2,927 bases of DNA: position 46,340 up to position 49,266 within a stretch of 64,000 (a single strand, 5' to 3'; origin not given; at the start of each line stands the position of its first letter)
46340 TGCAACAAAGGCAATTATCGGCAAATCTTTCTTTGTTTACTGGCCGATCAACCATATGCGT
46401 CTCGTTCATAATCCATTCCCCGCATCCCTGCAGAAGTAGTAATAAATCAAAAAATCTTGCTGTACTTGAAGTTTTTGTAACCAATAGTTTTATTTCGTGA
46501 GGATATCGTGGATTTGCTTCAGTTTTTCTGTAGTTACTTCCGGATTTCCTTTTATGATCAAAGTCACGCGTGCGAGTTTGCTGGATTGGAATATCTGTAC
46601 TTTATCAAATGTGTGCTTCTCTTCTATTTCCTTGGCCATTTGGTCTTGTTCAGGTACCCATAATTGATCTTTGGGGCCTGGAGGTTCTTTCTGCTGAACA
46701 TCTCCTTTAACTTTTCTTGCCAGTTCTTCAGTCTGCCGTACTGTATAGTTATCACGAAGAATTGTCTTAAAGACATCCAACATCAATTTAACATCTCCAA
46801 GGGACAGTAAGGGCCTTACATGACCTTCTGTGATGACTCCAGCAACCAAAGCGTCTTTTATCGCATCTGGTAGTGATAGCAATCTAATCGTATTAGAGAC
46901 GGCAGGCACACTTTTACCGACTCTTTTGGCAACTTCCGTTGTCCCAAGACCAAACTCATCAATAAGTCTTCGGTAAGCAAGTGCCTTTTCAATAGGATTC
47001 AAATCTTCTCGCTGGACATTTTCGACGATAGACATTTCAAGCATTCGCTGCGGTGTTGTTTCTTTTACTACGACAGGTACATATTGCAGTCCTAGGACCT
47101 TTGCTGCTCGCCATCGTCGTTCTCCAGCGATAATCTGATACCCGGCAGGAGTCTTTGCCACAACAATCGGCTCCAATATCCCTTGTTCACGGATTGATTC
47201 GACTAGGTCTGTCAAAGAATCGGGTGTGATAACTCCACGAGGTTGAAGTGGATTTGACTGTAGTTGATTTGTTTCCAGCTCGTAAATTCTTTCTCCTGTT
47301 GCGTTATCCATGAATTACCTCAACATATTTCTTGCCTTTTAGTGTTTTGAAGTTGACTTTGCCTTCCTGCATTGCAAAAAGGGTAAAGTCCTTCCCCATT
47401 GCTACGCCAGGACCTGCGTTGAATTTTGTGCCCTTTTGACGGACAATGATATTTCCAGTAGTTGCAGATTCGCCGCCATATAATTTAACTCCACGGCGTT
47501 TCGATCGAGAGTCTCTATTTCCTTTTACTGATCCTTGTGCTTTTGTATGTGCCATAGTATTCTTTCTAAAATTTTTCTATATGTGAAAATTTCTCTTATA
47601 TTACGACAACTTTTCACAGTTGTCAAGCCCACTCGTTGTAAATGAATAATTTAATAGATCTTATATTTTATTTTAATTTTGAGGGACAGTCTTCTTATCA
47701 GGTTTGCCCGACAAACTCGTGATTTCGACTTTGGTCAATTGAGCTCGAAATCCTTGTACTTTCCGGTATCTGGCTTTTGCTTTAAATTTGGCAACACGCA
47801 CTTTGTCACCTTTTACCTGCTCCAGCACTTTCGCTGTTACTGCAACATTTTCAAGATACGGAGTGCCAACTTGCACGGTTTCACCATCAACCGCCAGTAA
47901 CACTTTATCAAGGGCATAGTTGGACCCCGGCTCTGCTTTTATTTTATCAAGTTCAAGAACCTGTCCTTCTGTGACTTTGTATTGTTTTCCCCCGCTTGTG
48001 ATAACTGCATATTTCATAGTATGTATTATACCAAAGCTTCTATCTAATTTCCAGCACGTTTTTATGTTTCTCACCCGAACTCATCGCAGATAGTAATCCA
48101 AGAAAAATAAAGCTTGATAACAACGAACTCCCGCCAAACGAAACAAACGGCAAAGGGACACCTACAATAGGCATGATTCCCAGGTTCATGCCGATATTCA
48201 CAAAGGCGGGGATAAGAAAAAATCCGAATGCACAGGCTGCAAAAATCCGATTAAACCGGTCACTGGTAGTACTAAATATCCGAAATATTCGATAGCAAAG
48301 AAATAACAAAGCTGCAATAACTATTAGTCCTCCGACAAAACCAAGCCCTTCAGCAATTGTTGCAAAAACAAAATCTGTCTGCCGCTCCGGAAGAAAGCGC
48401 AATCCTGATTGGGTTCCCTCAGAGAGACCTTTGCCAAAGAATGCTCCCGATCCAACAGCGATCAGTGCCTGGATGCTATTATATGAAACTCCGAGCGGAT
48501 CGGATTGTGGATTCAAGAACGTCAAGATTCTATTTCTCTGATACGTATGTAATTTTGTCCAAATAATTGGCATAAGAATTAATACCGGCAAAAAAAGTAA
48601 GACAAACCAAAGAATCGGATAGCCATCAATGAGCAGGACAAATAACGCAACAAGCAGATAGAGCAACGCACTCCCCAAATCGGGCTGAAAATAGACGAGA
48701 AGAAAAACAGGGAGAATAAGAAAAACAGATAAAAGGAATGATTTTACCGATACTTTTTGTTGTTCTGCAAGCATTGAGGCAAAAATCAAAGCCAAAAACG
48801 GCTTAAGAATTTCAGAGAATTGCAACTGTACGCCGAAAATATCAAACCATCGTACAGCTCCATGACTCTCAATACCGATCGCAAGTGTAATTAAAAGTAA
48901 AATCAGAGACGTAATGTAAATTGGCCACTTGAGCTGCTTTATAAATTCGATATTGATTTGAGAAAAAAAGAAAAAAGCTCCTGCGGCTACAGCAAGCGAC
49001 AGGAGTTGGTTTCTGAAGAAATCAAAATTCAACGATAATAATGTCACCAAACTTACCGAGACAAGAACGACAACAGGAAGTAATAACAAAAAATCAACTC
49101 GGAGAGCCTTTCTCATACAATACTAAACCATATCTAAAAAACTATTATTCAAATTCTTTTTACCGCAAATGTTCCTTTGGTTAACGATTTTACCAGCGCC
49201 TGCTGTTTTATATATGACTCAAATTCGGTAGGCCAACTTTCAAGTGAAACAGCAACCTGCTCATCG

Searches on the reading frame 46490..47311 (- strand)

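Call 17: search_protein_families(library=pfam, proteins=[window:46490-47311:-], max_evalue=0.00001)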
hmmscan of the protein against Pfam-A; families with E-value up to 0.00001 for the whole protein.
window:46490-47311:- (273 aa): 2 families
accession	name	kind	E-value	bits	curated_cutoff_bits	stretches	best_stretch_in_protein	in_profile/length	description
PF17762.8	HTH_ParB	-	1e-32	112.7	22.6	1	102-202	1-101/102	ParB HTH domain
PF02195.25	ParB_N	-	9.1e-31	106.2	26.3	1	8-100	2-95/95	ParB N-terminal domain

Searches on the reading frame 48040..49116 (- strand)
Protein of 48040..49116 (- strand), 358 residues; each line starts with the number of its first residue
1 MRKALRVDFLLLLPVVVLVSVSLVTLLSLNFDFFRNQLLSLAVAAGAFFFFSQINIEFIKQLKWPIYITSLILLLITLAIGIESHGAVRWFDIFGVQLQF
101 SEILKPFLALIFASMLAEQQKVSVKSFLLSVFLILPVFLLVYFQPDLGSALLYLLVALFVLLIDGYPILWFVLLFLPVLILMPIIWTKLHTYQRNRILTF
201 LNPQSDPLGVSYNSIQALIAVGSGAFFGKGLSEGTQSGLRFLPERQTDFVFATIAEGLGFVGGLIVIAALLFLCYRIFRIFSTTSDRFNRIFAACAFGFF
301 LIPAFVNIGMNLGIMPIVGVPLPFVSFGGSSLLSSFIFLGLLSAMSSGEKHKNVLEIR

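Call 17: search_protein_families(library=pfam, proteins=[window:48040-49116:-], max_evalue=0.00001)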
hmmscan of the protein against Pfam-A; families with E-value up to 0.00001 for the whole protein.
window:48040-49116:- (358 aa): 1 family
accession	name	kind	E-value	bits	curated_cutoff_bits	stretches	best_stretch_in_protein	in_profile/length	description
PF01098.24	FTSW_RODA_SPOVE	-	1.3e-83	281.4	26.4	1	9-348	10-353/356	Cell cycle protein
